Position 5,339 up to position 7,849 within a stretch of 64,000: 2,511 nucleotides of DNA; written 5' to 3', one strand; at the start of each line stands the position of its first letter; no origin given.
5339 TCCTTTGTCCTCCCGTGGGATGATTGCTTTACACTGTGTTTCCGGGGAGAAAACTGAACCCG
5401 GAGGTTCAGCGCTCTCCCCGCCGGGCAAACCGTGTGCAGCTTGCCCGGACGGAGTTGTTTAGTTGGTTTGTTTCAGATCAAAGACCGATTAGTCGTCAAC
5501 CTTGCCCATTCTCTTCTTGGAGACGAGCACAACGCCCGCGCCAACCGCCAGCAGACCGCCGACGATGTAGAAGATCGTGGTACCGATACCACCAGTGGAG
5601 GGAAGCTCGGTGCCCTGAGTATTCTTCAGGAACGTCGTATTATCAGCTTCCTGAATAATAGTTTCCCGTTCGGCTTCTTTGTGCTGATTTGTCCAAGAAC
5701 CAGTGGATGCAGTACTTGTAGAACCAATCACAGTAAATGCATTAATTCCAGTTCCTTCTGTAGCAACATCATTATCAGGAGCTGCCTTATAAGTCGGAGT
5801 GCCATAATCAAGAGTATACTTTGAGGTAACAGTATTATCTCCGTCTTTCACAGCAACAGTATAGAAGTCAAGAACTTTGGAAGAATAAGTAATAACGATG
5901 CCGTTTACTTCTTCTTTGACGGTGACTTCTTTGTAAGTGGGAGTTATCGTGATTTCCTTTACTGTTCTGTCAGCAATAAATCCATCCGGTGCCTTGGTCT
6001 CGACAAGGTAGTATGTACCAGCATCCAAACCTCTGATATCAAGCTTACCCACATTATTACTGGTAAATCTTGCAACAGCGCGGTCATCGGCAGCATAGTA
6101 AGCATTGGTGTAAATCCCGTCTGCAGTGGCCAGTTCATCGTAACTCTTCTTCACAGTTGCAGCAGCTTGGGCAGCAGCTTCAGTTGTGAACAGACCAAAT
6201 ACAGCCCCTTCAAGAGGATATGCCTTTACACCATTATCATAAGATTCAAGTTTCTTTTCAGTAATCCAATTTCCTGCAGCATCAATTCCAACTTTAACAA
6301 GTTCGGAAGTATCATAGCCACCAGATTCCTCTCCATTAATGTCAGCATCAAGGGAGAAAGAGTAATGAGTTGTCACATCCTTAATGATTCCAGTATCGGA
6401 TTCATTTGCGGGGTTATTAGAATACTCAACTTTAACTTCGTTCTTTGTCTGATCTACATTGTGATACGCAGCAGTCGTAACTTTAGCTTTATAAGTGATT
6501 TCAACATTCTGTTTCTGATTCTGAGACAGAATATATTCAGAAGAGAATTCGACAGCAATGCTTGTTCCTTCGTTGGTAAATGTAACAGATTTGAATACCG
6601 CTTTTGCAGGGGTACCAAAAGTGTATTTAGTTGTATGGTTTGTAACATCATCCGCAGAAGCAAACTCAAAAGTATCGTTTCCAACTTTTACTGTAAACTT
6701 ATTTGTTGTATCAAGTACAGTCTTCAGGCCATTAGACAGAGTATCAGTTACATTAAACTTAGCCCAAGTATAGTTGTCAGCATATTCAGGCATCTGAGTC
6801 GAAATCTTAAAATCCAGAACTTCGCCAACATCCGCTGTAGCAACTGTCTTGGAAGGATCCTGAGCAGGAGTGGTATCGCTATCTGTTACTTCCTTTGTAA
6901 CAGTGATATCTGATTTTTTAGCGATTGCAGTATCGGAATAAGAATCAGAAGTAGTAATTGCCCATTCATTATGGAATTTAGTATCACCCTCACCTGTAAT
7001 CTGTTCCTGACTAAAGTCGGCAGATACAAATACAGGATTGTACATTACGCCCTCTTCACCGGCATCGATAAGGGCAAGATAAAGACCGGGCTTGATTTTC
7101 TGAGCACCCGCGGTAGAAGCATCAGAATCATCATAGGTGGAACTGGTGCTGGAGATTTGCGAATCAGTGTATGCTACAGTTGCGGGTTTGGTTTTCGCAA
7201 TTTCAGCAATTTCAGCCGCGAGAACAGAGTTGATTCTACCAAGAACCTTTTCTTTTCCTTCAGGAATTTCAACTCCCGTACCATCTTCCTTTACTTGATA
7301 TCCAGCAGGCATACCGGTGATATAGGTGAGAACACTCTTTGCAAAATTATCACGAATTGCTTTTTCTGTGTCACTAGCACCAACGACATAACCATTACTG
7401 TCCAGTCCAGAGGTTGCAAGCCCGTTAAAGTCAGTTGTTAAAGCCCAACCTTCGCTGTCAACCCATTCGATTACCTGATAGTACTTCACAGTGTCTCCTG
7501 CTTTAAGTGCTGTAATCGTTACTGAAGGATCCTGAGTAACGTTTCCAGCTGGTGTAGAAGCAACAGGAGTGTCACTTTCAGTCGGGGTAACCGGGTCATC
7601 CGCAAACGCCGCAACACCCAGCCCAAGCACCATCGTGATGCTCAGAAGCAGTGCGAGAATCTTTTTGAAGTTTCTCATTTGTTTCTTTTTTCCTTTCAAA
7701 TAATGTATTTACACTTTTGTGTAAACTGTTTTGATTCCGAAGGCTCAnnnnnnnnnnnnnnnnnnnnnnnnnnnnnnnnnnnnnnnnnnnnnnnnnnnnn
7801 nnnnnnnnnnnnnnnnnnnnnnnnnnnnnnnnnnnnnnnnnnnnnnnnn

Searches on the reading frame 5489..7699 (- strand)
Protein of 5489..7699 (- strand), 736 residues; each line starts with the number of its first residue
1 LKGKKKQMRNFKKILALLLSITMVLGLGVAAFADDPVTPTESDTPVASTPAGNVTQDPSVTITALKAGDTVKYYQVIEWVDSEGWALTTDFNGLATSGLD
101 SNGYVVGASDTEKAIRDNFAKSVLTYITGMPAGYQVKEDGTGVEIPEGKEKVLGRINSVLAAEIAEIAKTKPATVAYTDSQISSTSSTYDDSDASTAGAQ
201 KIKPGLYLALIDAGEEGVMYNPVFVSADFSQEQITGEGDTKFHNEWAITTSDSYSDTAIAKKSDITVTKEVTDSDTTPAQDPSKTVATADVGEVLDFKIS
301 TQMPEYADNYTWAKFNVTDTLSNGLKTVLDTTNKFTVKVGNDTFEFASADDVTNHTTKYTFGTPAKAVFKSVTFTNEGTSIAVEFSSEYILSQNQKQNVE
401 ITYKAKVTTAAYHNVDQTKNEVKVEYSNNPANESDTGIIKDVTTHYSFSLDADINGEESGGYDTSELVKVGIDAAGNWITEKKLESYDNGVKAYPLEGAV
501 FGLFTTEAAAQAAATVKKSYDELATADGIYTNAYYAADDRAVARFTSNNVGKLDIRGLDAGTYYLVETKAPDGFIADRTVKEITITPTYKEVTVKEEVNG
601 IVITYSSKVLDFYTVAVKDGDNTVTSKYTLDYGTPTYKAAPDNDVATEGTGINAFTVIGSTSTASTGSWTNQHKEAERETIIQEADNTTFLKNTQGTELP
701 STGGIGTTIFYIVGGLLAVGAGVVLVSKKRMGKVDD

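Call 3: search_protein_families(library=pfam, proteins=[window:5489-7699:-], max_evalue=1)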
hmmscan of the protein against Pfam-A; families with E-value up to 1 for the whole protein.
window:5489-7699:- (736 aa): 5 families
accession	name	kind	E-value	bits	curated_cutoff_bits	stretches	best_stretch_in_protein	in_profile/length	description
PF17802.7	SpaA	-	2.5e-12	47.2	23.1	1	494-595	14-88/91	Prealbumin-like fold domain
PF16569.11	GramPos_pilinBB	-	4.3e-07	31.2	30.5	1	291-430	1-116/116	Gram-positive pilin backbone subunit 2, Cna-B-like domain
PF00746.26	Gram_pos_anchor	-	4.9e-07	30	20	1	692-730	2-40/43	LPXTG cell wall anchor motif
PF04176.18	TIP41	-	0.085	12.8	25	1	385-464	3-78/174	TIP41-like family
PF11185.13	DUF2971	-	0.17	13.7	22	1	374-436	5-50/89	Protein of unknown function (DUF2971)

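Call 4: search_protein_families(library=ncbifam, proteins=[window:5489-7699:-], max_evalue=1)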
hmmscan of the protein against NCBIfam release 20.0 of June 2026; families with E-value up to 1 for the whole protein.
window:5489-7699:- (736 aa): 5 families
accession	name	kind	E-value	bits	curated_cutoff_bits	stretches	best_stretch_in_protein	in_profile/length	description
NF033902.0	iso_D2_wall_anc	subfamily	1.6e-21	76.7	95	4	491-601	392-495/540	SpaH/EbpB family LPXTG-anchored major pilin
TIGR01167.1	LPXTG_anchor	domain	8.7e-06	26.2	15.9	1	698-730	1-33/34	LPXTG cell wall anchor domain-containing protein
TIGR04182.1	glyco_TIGR04182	equivalog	0.0044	16.4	325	1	317-409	106-196/293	S-layer glycoprotein N-glycosyltransferase AglJ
NF053819.1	EF0750_LPXTG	subfamily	0.028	14.9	47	1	673-730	48-104/105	EF2685/EF0750 family sortase-dependent surface protein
NF033636.1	acid_shock_Asr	equivalog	0.12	13.2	50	1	12-52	2-42/119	acid resistance repetitive basic protein Asr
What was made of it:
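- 5489..7699 (-): Major-pilin-like LPXTG protein (SpaA and GramPos_pilinBB domains). Its body is a swapped cassette; its signal peptide and sorting signal are conserved. Calls 3 and 4.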
